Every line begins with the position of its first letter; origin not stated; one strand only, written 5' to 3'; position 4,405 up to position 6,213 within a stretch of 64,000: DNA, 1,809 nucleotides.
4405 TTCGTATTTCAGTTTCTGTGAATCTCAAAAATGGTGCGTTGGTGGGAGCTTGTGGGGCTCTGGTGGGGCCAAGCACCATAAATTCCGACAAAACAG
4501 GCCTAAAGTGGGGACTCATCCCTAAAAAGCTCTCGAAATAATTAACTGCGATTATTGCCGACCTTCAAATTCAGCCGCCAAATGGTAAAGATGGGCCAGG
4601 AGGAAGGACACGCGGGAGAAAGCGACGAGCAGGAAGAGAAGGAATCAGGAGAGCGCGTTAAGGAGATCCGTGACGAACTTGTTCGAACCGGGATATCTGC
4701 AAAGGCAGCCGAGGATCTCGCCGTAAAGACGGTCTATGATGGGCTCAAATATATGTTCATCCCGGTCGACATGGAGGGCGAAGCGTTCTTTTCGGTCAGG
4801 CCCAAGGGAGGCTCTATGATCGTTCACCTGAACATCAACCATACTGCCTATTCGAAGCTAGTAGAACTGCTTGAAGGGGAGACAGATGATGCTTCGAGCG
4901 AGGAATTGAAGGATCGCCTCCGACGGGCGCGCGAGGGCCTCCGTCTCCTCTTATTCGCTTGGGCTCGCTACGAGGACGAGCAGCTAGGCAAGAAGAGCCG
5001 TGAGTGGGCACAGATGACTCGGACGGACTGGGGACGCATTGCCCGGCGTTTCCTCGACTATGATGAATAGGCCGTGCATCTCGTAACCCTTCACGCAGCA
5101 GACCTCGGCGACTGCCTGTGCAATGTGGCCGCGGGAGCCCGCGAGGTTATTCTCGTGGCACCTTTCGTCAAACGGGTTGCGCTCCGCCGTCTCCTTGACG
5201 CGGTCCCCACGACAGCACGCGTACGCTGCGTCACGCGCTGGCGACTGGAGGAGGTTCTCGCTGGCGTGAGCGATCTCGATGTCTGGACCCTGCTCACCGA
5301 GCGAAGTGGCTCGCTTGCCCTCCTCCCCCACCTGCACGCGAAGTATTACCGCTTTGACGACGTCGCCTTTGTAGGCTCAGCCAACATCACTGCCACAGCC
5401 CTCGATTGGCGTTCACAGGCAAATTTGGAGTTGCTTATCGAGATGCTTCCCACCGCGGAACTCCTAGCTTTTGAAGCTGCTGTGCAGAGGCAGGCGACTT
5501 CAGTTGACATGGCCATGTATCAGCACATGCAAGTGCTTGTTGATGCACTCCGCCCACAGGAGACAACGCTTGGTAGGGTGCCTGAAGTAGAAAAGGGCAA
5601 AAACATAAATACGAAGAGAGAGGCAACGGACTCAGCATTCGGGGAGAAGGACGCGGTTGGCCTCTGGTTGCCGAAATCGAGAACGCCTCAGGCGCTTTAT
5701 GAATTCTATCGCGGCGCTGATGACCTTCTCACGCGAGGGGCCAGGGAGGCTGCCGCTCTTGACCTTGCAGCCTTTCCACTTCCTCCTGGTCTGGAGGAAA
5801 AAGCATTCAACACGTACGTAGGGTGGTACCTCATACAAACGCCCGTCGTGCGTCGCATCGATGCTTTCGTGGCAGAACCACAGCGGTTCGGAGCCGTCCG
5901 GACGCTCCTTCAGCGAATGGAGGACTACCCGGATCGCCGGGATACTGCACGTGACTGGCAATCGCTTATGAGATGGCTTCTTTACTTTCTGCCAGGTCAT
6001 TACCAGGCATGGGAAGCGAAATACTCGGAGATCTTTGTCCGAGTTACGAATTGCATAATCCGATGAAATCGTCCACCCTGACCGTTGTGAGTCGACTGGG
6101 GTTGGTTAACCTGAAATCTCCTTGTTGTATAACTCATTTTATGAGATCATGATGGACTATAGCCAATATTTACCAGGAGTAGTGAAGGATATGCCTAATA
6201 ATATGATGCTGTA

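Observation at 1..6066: SF2 helicase - GHKL/MORC-like ATPase - single-HKD PLD nuclease: three-gene restriction-like module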

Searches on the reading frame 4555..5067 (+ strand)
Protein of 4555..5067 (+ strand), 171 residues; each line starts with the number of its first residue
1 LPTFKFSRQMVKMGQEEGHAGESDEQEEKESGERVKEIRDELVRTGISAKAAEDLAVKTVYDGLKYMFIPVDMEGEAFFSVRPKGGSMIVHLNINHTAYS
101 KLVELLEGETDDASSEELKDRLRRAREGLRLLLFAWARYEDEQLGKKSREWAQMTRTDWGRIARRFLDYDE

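Call 7: search_protein_families(library=pfam, proteins=[window:4555-5067:+], max_evalue=0.01)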
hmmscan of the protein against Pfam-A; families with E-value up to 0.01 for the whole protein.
window:4555-5067:+ (171 aa): 1 family
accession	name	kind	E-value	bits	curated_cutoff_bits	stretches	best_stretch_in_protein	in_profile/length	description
PF25177.1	Talin_VBS2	-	0.0049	17.7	24.2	0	96-135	71-110/116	Talin VBS2 domain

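Call 8: search_protein_families(library=padloc, proteins=[window:4555-5067:+], max_evalue=0.01)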
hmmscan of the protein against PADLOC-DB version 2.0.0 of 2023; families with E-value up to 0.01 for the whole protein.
window:4555-5067:+ (171 aa): 0 families

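Call 23: search_protein_families(library=ncbifam, proteins=[window:4555-5067:+], max_evalue=0.001)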
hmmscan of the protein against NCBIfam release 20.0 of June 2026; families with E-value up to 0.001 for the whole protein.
window:4555-5067:+ (171 aa): 0 families

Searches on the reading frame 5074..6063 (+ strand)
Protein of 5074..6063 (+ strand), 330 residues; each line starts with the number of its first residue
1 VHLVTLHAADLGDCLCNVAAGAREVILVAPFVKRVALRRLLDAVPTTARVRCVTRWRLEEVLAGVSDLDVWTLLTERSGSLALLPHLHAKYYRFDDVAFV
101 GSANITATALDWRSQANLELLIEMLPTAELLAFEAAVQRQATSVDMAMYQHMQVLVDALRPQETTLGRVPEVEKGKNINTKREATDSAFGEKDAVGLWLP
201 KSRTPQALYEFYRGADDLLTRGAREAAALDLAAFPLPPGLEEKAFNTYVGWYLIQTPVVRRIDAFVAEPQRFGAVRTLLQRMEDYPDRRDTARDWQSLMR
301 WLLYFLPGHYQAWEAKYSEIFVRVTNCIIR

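Call 7: search_protein_families(library=pfam, proteins=[window:5074-6063:+], max_evalue=0.01)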
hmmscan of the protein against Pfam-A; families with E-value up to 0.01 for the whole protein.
window:5074-6063:+ (330 aa): 1 family
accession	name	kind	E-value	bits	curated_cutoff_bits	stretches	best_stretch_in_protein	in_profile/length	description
PF13091.12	PLDc_2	-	0.00017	21.9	27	1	84-122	78-113/132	PLD-like domain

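Call 8: search_protein_families(library=padloc, proteins=[window:5074-6063:+], max_evalue=0.01)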
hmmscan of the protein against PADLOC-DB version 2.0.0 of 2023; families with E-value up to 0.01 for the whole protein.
window:5074-6063:+ (330 aa): 2 families
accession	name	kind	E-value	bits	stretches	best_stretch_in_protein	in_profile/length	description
PDLC02599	DrmC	-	1.7e-10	38.4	1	17-111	17-110/387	DrmC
PDLC03829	ZacB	-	4.4e-09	33.8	1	20-140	225-350/586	-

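Call 22: find_encoding_contigs(protein=window:5074-6063:+, flank=10000, max_places=2)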
Protein seq(330 aa) (330 aa): no gene with exactly this product is on record in the collection.

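Call 23: search_protein_families(library=ncbifam, proteins=[window:5074-6063:+], max_evalue=0.001)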
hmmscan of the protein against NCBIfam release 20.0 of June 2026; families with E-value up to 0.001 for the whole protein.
window:5074-6063:+ (330 aa): 1 family
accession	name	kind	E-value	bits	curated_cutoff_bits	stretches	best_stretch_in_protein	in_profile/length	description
NF038319.1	DISARM_DrmC_I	equivalog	0.00017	21.2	133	1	58-111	156-209/236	DISARM system phospholipase D-like protein DrmC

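Call 50: find_homologous_proteins(query=window:5074-6063:+, max_evalue=0.001)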
Query seq(330 aa) (330 aa): 139 proteins with E <= 0.001 among 8000 candidates; the best 120 are listed.
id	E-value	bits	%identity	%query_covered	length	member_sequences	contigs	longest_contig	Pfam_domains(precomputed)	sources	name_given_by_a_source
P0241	9.3e-191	651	96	92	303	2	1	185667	-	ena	-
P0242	1.0e-128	447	65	97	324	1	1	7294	-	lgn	-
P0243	1.4e-124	434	62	97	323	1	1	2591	-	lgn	-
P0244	2.8e-122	426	62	98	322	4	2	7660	-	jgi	jgi:hypothetical protein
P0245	1.2e-117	411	61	98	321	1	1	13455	-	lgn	-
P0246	3.3e-117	410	61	98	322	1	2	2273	-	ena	-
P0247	1.4e-111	391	82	64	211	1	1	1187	-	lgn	-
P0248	4.0e-94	334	62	77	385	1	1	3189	-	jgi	-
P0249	5.9e-73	264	50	94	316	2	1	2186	-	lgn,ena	-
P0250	1.6e-72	263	46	93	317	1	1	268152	-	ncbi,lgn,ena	-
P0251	2.7e-72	262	48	94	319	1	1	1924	-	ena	-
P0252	1.1e-71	260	45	95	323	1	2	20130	PF13091.13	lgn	-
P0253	1.3e-71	260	46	93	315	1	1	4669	-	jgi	jgi:hypothetical protein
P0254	1.3e-70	256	45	95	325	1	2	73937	PF13091.13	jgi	jgi:hypothetical protein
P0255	6.7e-70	254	46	95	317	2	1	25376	-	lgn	-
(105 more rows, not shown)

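Call 53: search_solved_structures(query=A2, max_evalue=1)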
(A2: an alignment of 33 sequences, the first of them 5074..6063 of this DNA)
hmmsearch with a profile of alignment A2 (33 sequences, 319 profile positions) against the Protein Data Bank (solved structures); distinct sequences matched with E-value up to 1: 5.
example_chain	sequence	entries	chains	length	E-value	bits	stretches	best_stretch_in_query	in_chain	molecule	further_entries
7clg_A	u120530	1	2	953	0.05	15.8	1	83-163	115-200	Putative helicase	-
30ie_B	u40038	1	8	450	0.082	15.1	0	85-127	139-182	Virion nicking-joining enzyme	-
5gnc_A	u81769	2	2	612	0.31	13.2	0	154-205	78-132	Avh146 | RxLR effector protein PSR2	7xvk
9j5i_E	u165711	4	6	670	0.43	12.7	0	154-205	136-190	RxLR effector protein PSR2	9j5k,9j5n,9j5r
6ohm_A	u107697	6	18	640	0.67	12.1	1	86-130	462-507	Phospholipase D2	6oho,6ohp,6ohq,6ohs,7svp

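Call 59: predict_structure(alignment_id=A2)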
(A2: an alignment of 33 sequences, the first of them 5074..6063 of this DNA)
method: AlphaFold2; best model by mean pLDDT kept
length: 330 residues; sequences in the alignment: 33
mean_pLDDT: 88.1   pTM: 0.79
mean pLDDT of the five models: 88.1, 87.9, 86.9, 86.9, 86.1
residues with pLDDT >= 90: 240; 70-90: 49; 50-70: 9; < 50: 32
segments of 3 or more residues with pLDDT < 50: 167-194, 327-330
pLDDT, mean of each block of 10 residues (from residue 1): 87 98 98 98 98 94 93 97 95 98 97 92 97 95 92 89 56 42 39 66 96 95 96 88 92 90 94 95 91 96 95 91 69
secondary structure, 60 per line:
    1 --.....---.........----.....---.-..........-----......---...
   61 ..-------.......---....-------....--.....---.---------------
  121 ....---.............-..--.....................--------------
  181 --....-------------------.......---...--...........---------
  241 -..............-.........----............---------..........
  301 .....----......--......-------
elements in order: E3-7 H11-19 E24-28 H34-43 E49-54 H58-62 H70-76 E80-83 E91-94 E97-101 E121-124 H128-140 H146-166 H183-186 H206-212 H221-231 H242-255 H257-265 H272-281 H291-305 E310-315 E318-323

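Call 63: fold_search(model_id=the predicted structure, library=pdb)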
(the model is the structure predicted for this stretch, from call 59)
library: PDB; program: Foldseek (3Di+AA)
matches with E <= 10: 560; with E <= 0.001: 36
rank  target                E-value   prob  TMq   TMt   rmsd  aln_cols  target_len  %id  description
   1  7clg_B                1.9e-07  1.00  0.36  0.16  12.3       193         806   16  Crystal structure of the ATP-dependent restriction endonuclease SauUSI (released 2021-01-20)
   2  7clg_A                4.4e-07  1.00  0.37  0.15  11.2       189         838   15  Crystal structure of the ATP-dependent restriction endonuclease SauUSI (released 2021-01-20)
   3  6ehi_A                1.6e-06  1.00  0.33  0.64   3.1       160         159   17  NucT from Helicobacter pylori (released 2018-01-17)
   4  4rct_A                3.5e-06  1.00  0.31  0.29   3.9       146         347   19  Crystal structure of R-protein of NgoAVII restriction endonuclease (released 2014-12-24)
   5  5bpi_C                7.7e-06  1.00  0.30  0.38   6.0       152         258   13  Structure of TrmBL2, an archaeal chromatin protein, shows a novel mode of DNA binding. (released 2015-09-02)
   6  4gel_A                8.2e-06  1.00  0.30  0.49   3.8       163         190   16  Crystal structure of Zucchini (released 2012-10-17)
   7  5bpd_C                1.0e-05  1.00  0.30  0.38   5.9       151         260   13  Structure of TrmBL2, an archaeal chromatin protein, shows a novel mode of DNA binding. (released 2015-09-02)
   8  5box_A                2.4e-05  1.00  0.31  0.37   5.0       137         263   12  Structure of TrmBL2, an archaeal chromatin protein, shows a novel mode of DNA binding. (released 2015-09-02)
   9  5bpi_D                3.0e-05  1.00  0.30  0.37   5.8       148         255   13  Structure of TrmBL2, an archaeal chromatin protein, shows a novel mode of DNA binding. (released 2015-09-02)
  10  4gem_B                3.6e-05  1.00  0.30  0.49   3.9       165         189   15  Crystal structure of Zucchini (K171A) (released 2012-10-17)
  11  4gel_B                4.3e-05  1.00  0.31  0.48   3.8       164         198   16  Crystal structure of Zucchini (released 2012-10-17)
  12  3hsi_A                6.8e-05  1.00  0.37  0.28   8.1       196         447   12  Crystal structure of phosphatidylserine synthase Haemophilus influenzae Rd KW20 (released 2009-06-30)
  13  5bqt_A                6.8e-05  1.00  0.31  0.38   5.4       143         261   15  Structure of TrmBL2, an archaeal chromatin protein, shows a novel mode of DNA binding. (released 2015-09-02)
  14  5bpd_D                8.0e-05  1.00  0.29  0.36   5.9       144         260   12  Structure of TrmBL2, an archaeal chromatin protein, shows a novel mode of DNA binding. (released 2015-09-02)
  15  5bpd_B                1.3e-04  1.00  0.31  0.38   5.0       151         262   12  Structure of TrmBL2, an archaeal chromatin protein, shows a novel mode of DNA binding. (released 2015-09-02)
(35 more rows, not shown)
